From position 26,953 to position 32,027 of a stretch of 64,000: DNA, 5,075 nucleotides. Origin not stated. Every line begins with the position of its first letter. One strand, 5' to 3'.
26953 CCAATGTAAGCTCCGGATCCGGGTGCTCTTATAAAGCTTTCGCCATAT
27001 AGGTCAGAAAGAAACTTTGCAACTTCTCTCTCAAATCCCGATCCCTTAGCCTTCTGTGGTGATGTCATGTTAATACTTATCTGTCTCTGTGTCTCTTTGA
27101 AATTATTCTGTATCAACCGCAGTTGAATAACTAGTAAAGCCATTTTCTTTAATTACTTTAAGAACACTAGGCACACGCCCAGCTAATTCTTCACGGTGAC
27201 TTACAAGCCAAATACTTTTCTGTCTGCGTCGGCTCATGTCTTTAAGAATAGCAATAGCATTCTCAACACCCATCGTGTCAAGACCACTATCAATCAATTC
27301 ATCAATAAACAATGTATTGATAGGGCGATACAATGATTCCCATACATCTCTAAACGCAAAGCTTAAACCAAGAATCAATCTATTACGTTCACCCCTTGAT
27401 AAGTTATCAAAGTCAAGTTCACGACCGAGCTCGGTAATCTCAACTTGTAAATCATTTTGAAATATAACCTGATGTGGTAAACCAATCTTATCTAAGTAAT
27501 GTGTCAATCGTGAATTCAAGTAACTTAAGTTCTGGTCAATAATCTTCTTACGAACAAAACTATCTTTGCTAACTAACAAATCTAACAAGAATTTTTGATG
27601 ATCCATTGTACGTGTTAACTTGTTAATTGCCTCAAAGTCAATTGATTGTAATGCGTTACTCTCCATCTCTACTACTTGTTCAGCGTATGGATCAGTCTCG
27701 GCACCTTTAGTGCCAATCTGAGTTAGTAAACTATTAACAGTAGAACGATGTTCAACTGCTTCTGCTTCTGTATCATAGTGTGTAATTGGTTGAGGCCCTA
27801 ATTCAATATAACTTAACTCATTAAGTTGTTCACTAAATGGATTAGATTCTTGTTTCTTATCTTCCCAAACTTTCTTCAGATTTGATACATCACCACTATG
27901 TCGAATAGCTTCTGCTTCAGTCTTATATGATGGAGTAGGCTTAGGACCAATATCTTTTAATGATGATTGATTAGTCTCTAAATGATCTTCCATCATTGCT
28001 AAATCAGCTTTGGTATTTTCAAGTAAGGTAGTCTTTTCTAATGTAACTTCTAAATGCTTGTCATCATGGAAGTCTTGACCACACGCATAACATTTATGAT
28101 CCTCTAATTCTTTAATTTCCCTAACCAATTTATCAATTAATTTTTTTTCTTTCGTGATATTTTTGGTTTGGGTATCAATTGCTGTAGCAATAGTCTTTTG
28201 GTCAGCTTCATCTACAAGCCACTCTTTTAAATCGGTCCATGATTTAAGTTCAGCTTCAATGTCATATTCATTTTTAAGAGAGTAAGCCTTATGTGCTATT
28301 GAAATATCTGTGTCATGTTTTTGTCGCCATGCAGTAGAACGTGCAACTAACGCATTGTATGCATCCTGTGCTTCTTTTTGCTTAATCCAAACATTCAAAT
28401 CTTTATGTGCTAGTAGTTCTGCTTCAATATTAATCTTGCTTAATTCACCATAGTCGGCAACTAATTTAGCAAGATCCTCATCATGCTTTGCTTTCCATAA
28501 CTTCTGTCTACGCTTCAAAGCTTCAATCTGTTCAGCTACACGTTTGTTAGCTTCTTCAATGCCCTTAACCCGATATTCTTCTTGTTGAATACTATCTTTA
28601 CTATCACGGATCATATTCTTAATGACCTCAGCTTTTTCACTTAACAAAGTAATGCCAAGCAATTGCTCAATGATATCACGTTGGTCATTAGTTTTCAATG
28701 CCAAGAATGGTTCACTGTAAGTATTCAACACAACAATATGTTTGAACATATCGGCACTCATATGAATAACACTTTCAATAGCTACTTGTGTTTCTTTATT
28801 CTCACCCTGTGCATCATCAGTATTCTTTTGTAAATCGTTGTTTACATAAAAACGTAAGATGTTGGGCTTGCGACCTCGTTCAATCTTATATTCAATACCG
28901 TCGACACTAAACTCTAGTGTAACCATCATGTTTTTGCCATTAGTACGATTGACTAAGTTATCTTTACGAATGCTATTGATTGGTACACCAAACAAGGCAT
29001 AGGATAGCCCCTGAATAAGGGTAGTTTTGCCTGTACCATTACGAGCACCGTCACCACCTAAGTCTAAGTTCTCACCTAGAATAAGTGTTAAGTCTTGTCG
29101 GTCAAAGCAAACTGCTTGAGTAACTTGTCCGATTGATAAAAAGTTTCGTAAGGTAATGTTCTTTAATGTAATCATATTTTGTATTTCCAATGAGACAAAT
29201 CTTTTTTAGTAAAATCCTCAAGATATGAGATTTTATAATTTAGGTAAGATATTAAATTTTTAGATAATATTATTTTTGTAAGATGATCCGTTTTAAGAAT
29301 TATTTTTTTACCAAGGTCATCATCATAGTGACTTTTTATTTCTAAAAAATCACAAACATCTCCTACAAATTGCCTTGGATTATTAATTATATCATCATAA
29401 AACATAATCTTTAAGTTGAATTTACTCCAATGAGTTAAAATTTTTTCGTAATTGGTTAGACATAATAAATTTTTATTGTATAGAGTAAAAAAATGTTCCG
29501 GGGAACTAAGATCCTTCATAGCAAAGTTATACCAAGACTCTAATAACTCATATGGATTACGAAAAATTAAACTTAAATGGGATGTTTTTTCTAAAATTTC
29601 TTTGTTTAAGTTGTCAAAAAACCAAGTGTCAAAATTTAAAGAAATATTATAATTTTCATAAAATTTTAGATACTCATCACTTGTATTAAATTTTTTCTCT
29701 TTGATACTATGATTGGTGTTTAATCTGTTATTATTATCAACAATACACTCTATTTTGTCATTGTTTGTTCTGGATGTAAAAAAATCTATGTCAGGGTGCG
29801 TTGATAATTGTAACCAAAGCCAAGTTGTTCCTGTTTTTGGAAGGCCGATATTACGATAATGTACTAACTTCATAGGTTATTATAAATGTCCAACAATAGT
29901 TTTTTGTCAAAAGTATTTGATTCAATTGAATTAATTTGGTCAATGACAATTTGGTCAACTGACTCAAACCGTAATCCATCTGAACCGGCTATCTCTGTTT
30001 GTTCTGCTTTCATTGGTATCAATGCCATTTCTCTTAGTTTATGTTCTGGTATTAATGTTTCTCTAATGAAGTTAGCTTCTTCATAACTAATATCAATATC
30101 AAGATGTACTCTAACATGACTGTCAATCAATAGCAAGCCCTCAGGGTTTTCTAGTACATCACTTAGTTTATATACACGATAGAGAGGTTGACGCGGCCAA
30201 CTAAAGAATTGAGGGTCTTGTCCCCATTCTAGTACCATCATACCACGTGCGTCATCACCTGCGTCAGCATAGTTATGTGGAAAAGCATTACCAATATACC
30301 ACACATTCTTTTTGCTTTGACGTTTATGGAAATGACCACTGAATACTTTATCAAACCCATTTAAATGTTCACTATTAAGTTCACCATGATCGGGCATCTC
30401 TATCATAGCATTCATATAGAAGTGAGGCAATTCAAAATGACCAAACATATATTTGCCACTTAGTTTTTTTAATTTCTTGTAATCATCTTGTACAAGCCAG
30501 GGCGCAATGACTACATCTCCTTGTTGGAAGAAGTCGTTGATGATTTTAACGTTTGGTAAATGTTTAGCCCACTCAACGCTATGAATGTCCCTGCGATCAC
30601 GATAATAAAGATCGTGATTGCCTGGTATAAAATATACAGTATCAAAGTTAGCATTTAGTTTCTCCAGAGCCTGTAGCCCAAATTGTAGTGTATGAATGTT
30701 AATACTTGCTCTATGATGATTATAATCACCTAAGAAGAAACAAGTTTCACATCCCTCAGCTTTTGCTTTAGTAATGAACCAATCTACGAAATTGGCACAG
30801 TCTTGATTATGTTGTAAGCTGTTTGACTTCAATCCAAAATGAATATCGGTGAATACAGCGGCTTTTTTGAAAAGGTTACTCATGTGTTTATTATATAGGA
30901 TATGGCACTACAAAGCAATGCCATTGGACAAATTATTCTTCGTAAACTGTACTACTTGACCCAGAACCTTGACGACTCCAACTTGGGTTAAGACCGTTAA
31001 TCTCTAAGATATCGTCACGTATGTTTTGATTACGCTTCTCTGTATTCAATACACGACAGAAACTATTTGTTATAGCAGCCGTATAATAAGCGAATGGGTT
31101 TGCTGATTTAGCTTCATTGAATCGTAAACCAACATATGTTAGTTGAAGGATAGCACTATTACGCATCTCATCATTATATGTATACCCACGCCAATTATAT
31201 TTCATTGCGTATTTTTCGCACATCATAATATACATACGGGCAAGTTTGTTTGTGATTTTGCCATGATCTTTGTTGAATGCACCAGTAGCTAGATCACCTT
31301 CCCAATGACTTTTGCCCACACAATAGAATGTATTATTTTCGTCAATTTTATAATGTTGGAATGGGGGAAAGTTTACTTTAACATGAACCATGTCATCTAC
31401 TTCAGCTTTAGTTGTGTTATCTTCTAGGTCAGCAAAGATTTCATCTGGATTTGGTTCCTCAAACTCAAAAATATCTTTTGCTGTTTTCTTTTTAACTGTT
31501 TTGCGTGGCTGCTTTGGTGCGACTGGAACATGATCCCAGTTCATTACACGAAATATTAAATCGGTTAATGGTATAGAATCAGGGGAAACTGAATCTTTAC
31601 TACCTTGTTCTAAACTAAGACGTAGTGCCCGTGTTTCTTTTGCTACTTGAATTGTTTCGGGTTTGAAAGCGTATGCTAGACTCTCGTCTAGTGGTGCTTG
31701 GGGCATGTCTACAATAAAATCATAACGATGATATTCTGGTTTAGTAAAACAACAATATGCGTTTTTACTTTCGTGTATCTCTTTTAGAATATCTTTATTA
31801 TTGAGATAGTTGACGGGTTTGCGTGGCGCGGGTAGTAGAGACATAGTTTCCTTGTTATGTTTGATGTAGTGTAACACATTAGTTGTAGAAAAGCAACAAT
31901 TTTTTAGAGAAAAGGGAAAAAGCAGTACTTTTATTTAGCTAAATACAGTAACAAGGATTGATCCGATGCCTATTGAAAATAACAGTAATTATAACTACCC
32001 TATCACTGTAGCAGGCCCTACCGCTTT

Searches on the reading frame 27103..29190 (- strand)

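Call 6: search_protein_families(library=pfam, proteins=[window:27103-29190:-], max_evalue=0.01)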
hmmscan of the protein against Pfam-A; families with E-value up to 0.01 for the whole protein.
window:27103-29190:- (695 aa): 3 families
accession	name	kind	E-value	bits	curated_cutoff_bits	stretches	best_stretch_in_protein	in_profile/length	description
PF13476.12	AAA_23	-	4.8e-11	44.1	27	1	12-222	2-200/201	AAA domain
PF02463.25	SMC_N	-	3.1e-09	37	40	1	9-684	2-217/220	RecF/RecN/SMC N terminal domain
PF04423.19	Rad50_zn_hook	-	0.0005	20.3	24.3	1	347-382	3-37/52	Rad50 zinc hook motif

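Call 7: search_protein_families(library=phrogs, proteins=[window:27103-29190:-], max_evalue=0.01)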
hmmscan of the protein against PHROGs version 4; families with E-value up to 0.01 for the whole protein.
window:27103-29190:- (695 aa): 2 families
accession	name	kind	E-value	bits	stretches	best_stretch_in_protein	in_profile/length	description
phrog_77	-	DNA, RNA and nucleotide metabolism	2.5e-106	358.3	1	2-690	291-954/967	SbcC-like subunit of palindrome specific endonuclease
phrog_21388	-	DNA, RNA and nucleotide metabolism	1.3e-19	71.5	1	6-124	1-121/126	exonuclease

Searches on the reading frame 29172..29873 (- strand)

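Call 6: search_protein_families(library=pfam, proteins=[window:29172-29873:-], max_evalue=0.01)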
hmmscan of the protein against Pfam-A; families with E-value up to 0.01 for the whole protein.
window:29172-29873:- (233 aa): 2 families
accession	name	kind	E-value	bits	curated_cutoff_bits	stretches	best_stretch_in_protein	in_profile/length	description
PF00685.33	Sulfotransfer_1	-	5.2e-14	52.7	22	1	9-182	7-184/255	Sulfotransferase domain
PF13469.12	Sulfotransfer_3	-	7.1e-09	36.7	27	1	9-180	5-213/216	Sulfotransferase family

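Call 7: search_protein_families(library=phrogs, proteins=[window:29172-29873:-], max_evalue=0.01)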
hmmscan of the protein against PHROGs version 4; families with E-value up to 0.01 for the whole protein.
window:29172-29873:- (233 aa): 0 families

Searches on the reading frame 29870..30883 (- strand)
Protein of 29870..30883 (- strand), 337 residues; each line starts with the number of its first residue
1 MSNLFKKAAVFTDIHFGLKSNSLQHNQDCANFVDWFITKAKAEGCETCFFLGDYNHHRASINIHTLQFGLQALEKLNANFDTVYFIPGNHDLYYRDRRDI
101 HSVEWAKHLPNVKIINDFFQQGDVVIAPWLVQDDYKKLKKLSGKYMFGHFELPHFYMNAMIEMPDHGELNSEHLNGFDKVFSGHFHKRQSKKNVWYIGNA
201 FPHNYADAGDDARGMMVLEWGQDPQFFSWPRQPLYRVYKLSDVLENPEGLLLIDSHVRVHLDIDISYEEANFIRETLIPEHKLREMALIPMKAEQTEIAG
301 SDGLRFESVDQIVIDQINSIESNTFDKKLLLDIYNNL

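Call 6: search_protein_families(library=pfam, proteins=[window:29870-30883:-], max_evalue=0.01)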
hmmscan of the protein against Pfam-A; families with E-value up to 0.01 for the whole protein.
window:29870-30883:- (337 aa): 1 family
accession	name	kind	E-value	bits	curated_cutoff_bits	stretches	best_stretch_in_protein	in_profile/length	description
PF00149.33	Metallophos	-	5.9e-07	30.6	21.5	1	8-187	3-190/191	Calcineurin-like phosphoesterase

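Call 7: search_protein_families(library=phrogs, proteins=[window:29870-30883:-], max_evalue=0.01)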
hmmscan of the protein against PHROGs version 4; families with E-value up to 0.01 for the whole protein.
window:29870-30883:- (337 aa): 3 families
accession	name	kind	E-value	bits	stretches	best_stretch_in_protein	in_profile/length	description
phrog_100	-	DNA, RNA and nucleotide metabolism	1.4e-65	223.3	1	1-335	24-373/989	SbcD-like subunit of palindrome specific endonuclease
phrog_1649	-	other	7.1e-11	42.3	1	6-119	36-141/308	metallo-phosphoesterase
phrog_34949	-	unknown function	0.0023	18.6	0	40-210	45-228/243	-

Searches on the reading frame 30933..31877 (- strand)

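Call 108: search_protein_families(library=phrogs, proteins=[window:30933-31877:-], max_evalue=0.001)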
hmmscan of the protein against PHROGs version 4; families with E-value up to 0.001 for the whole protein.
window:30933-31877:- (314 aa): 2 families
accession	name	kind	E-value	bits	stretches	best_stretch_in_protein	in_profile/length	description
phrog_12791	-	transcription regulation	4e-71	240.5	1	20-303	5-269/286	sigma factor for late transcription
phrog_234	-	transcription regulation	1.1e-21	78.7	1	196-302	27-134/181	late sigma transcription factor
